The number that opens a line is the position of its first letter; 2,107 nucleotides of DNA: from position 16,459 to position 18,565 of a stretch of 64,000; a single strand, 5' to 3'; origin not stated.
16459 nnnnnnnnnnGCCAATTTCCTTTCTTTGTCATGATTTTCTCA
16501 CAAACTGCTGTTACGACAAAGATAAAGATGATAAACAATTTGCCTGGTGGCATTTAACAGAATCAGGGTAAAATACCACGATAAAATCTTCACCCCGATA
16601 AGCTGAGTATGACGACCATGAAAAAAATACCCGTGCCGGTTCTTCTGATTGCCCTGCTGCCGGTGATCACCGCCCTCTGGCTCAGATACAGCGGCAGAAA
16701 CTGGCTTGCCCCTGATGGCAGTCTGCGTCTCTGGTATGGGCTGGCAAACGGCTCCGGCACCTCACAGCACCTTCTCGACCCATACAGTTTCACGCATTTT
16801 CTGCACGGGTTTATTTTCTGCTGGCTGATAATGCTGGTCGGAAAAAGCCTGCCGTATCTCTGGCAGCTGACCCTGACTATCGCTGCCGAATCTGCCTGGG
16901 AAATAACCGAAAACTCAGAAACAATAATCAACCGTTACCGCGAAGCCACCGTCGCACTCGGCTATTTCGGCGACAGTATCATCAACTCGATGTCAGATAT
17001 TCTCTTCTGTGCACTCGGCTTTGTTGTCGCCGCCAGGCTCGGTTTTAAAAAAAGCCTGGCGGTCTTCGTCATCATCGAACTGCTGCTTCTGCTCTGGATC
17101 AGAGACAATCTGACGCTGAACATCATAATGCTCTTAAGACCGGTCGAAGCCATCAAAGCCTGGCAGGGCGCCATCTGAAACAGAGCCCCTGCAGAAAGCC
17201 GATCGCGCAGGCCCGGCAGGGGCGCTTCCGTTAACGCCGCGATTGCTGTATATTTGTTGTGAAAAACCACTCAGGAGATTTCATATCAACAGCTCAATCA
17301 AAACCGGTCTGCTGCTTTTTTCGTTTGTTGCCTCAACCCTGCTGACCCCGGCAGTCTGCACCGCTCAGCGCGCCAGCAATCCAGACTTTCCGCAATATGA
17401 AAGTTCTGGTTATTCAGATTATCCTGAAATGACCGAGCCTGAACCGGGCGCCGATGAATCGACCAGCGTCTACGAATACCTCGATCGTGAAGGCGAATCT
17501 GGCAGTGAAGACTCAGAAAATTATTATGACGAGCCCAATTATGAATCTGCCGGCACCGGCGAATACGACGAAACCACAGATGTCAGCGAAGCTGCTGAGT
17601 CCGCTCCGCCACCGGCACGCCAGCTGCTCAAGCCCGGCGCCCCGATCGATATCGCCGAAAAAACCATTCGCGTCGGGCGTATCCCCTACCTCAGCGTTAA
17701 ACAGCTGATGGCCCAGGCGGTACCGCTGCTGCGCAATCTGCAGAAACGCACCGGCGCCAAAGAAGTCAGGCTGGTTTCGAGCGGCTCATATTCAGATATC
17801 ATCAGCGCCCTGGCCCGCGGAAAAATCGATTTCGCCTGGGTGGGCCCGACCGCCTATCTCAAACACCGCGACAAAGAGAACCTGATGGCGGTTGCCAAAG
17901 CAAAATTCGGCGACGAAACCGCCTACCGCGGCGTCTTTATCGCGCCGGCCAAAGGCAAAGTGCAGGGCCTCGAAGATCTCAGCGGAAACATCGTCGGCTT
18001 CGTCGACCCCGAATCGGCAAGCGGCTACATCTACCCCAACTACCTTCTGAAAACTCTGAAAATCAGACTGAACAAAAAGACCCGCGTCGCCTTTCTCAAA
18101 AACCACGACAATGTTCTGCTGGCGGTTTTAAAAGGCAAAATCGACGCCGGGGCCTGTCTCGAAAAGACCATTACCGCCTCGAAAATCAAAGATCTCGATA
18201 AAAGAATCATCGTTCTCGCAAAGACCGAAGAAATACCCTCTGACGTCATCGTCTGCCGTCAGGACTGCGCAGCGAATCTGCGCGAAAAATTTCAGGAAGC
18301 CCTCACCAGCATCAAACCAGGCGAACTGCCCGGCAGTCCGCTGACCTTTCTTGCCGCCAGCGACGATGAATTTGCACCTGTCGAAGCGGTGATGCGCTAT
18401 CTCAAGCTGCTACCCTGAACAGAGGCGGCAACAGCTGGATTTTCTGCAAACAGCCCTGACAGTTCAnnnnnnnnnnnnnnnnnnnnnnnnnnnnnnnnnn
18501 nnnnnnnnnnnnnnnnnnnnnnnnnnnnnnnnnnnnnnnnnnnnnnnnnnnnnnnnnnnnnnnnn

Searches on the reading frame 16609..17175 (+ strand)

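Call 53: search_protein_families(library=pfam, proteins=[window:16609-17175:+], max_evalue=0.001)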
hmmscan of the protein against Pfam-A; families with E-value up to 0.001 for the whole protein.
window:16609-17175:+ (189 aa): 1 family
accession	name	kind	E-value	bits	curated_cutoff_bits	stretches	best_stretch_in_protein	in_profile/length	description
PF10755.14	DUF2585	-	3.2e-61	206.3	25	1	27-187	3-163/164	Protein of unknown function (DUF2585)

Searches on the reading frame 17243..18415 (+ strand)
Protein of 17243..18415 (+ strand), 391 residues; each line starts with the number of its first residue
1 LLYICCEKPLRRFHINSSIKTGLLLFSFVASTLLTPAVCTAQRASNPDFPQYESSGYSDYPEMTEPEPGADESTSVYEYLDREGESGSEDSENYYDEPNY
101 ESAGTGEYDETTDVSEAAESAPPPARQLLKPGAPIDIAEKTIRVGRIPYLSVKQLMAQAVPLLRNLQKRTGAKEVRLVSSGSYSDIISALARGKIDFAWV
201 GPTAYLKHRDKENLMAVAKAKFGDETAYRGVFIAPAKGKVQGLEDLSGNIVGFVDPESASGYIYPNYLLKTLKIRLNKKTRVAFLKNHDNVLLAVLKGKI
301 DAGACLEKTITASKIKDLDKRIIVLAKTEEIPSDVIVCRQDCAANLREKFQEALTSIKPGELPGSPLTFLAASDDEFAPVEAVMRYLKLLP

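Call 3: search_protein_families(library=pfam, proteins=[window:17243-18415:+], max_evalue=0.01)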
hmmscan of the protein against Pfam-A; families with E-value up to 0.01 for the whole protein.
window:17243-18415:+ (391 aa): 4 families
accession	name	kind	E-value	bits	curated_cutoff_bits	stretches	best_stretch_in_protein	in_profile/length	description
PF12974.12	Phosphonate-bd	-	1.4e-48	165.8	27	1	145-360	2-219/242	ABC transporter, phosphonate, periplasmic substrate-binding protein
PF09084.16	NMT1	-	6.4e-07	29.9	20.5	1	174-358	22-203/216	NMT1/THI5 like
PF12727.12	PBP_like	-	0.0001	21.9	27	1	175-310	13-155/193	PBP superfamily domain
PF04069.17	OpuAC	-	0.0076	16.3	21.2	0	164-228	21-90/257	Substrate binding domain of ABC-type glycine betaine transport system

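Call 4: search_protein_families(library=ncbifam, proteins=[window:17243-18415:+], max_evalue=0.01)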
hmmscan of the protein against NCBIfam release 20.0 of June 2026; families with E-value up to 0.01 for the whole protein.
window:17243-18415:+ (391 aa): 7 families
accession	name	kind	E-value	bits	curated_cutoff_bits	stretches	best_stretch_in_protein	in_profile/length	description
TIGR01098.1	3A0109s03R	subfamily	3.8e-46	157.6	112.05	1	138-356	29-252/253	phosphate/phosphite/phosphonate ABC transporter substrate-binding protein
TIGR03431.1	PhnD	equivalog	3.5e-38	131.7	261.1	1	138-358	25-250/288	phosphonate ABC transporter substrate-binding protein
TIGR04553.1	ABC_peri_selen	hypoth_equivalog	7.7e-20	71.4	250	1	142-383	2-258/266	putative selenate ABC transporter substrate-binding protein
NF049985.1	SBP_like_Rv1680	exception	5.5e-08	32.8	400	1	172-275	29-132/268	Rv1680 family SBP-like protein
TIGR01728.1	SsuA_fam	subfamily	9.8e-08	31.5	163.5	1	166-352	23-204/290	aliphatic sulfonate ABC transporter substrate-binding protein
NF045601.2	BstB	equivalog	4.6e-05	22.8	350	1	180-357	57-231/267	sterol transporter periplasmic substrate-binding protein BstB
NF040750.1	tetrathio_HK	equivalog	0.0074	14.8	750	1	160-299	25-168/555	tetrathionate respiration histidine kinase TtrS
